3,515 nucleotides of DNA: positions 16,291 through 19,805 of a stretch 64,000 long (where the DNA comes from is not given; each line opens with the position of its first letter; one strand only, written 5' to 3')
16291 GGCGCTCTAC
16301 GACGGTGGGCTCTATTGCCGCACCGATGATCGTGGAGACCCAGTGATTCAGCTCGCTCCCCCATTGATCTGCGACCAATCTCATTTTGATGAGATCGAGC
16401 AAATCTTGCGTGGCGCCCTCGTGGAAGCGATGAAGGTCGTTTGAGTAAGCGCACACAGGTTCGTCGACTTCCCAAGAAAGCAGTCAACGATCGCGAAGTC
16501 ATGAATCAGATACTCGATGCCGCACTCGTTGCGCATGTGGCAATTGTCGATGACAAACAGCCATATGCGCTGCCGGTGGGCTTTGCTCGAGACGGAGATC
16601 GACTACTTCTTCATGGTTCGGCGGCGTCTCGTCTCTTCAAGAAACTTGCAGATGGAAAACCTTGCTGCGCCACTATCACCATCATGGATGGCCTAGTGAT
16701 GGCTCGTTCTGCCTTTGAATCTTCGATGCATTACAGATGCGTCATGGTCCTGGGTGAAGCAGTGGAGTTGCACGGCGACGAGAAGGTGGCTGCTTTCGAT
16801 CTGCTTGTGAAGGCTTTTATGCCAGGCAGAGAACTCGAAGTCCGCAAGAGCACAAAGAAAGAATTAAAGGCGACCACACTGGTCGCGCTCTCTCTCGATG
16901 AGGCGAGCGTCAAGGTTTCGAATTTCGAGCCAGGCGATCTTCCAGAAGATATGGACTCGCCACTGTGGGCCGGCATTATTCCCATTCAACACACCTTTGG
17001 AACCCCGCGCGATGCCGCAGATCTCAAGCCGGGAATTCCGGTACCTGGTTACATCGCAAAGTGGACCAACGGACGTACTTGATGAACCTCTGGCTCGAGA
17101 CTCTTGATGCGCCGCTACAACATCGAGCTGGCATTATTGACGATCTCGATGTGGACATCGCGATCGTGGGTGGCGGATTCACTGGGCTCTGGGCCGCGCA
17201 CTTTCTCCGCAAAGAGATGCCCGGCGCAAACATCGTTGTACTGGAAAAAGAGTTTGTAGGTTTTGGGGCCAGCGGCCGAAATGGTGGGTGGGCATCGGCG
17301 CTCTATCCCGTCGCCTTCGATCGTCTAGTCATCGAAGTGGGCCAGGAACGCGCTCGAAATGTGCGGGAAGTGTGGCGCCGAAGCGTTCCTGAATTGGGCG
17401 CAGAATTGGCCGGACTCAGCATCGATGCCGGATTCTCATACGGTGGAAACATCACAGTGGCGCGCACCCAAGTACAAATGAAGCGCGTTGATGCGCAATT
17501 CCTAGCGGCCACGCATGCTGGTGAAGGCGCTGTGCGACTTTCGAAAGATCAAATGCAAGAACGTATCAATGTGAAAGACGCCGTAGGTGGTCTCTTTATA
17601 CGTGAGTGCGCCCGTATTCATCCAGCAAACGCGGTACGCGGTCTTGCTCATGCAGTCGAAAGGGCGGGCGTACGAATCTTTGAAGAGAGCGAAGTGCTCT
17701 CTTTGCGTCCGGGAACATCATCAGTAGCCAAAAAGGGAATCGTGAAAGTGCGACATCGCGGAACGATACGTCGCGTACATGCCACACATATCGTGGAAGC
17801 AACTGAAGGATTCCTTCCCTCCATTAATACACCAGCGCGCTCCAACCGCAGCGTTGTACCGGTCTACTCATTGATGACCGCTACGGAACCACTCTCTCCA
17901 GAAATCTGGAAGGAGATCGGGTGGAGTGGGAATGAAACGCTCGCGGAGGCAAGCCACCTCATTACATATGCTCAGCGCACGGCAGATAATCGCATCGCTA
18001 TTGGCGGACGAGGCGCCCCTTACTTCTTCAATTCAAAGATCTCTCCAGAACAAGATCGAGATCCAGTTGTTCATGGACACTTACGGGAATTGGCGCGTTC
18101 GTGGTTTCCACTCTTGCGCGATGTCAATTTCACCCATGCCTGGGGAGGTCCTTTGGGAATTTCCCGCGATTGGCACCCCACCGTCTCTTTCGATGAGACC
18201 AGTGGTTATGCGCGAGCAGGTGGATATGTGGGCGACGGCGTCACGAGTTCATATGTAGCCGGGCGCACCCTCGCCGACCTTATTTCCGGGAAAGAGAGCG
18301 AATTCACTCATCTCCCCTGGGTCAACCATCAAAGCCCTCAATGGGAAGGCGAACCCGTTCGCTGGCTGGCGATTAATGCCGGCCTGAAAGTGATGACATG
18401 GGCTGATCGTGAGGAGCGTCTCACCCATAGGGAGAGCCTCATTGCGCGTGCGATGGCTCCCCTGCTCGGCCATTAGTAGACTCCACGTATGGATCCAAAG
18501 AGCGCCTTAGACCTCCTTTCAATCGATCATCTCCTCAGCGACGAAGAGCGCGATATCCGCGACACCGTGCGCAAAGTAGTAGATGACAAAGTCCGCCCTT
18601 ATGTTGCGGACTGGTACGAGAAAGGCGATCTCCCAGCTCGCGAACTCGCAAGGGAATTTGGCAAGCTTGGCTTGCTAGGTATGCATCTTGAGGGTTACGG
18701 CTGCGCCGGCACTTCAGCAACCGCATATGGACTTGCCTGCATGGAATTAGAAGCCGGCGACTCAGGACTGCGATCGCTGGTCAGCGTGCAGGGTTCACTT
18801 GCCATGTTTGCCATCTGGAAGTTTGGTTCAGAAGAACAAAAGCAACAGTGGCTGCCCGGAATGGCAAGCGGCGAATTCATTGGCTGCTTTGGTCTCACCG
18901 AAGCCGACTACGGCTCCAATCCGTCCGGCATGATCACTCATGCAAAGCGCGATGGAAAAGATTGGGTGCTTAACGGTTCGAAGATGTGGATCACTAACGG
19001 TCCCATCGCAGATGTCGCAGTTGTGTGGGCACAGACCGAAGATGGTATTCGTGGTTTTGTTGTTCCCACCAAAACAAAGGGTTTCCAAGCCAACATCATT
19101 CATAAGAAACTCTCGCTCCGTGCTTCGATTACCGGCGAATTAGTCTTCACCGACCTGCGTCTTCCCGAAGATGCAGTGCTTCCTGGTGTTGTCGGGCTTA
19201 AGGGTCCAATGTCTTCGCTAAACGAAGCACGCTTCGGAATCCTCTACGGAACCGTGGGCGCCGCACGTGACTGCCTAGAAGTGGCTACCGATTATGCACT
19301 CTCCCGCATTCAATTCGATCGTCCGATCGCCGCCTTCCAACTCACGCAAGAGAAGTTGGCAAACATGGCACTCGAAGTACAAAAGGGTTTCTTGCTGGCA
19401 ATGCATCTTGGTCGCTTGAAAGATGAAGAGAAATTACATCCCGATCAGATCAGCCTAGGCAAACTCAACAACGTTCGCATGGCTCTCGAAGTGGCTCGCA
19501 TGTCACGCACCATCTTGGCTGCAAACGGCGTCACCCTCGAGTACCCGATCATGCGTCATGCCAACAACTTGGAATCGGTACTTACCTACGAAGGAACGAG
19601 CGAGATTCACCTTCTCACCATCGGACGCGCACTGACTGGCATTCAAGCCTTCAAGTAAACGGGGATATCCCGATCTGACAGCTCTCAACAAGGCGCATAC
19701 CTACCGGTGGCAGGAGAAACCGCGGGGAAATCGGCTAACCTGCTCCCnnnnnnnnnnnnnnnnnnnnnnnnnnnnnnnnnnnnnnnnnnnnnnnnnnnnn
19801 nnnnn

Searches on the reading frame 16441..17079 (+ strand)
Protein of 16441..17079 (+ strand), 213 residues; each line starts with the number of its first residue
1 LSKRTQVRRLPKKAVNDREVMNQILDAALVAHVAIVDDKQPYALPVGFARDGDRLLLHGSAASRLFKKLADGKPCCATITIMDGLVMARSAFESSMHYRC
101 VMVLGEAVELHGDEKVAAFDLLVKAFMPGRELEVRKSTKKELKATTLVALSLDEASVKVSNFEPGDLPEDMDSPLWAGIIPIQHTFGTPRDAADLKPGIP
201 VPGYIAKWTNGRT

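Call 24: search_protein_families(library=pfam, proteins=[window:16441-17079:+], max_evalue=0.01)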
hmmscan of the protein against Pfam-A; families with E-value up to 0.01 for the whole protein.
window:16441-17079:+ (213 aa): 1 family
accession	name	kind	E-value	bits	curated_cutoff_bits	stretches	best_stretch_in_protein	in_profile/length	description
PF12900.13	Pyridox_ox_2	-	1.2e-33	116.4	27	1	17-158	1-139/140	Pyridoxamine 5'-phosphate oxidase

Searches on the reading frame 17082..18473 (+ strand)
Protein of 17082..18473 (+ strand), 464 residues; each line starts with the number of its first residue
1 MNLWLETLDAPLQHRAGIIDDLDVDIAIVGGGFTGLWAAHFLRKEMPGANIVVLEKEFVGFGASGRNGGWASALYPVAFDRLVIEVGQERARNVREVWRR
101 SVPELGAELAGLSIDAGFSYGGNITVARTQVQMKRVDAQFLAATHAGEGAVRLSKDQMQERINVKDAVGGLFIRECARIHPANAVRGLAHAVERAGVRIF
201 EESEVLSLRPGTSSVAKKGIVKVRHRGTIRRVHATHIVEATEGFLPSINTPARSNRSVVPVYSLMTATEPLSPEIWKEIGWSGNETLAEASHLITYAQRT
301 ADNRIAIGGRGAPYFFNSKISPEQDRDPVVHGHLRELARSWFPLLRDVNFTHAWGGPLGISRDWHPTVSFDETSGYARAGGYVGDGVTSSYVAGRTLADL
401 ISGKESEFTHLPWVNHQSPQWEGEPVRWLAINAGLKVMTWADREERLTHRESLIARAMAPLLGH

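Call 24: search_protein_families(library=pfam, proteins=[window:17082-18473:+], max_evalue=0.01)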
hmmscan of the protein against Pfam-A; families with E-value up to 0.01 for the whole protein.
window:17082-18473:+ (464 aa): 6 families
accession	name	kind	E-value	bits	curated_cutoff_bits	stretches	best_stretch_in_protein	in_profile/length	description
PF01266.30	DAO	-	5.7e-52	177.8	27.9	1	25-400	1-353/353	FAD dependent oxidoreductase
PF00890.30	FAD_binding_2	-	4.4e-08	33.2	20.4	1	25-245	1-205/414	FAD binding domain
PF01494.25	FAD_binding_3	-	1.3e-05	25.1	22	0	23-56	1-32/349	FAD binding domain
PF13450.12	NAD_binding_8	-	1.5e-05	25.6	21.9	1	28-57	1-28/68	NAD(P)-binding Rossmann-like domain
PF01946.23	Thi4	-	6.1e-05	22.8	26.2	1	20-69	14-61/235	Thi4 family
PF07992.20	Pyr_redox_2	-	0.0013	18.6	26.1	1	25-62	2-39/291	Pyridine nucleotide-disulphide oxidoreductase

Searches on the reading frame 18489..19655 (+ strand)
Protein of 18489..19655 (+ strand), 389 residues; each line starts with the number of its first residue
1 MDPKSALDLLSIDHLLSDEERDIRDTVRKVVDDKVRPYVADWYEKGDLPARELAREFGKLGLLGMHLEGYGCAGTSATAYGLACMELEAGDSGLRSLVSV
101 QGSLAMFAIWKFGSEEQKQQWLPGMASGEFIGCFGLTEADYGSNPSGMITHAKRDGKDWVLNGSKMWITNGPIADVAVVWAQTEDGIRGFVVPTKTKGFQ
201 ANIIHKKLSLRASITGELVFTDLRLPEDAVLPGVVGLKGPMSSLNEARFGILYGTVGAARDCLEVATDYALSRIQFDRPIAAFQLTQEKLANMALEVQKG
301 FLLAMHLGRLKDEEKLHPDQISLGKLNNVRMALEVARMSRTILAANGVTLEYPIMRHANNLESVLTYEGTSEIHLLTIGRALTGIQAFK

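Call 24: search_protein_families(library=pfam, proteins=[window:18489-19655:+], max_evalue=0.01)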
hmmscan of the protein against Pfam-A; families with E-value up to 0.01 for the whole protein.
window:18489-19655:+ (389 aa): 4 families
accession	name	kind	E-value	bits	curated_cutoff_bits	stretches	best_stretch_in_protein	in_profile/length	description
PF02771.21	Acyl-CoA_dh_N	-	3.5e-35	121.2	22.9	1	17-129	1-113/113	Acyl-CoA dehydrogenase, N-terminal domain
PF00441.29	Acyl-CoA_dh_1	-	3.8e-30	105.4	22.4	1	236-382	3-149/150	Acyl-CoA dehydrogenase, C-terminal domain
PF02770.24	Acyl-CoA_dh_M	-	2.6e-22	79.2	33.3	1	133-222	1-96/97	Acyl-CoA dehydrogenase, middle domain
PF08028.16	Acyl-CoA_dh_2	-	1.2e-05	26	22.7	1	255-370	7-132/134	Acyl-CoA dehydrogenase, C-terminal domain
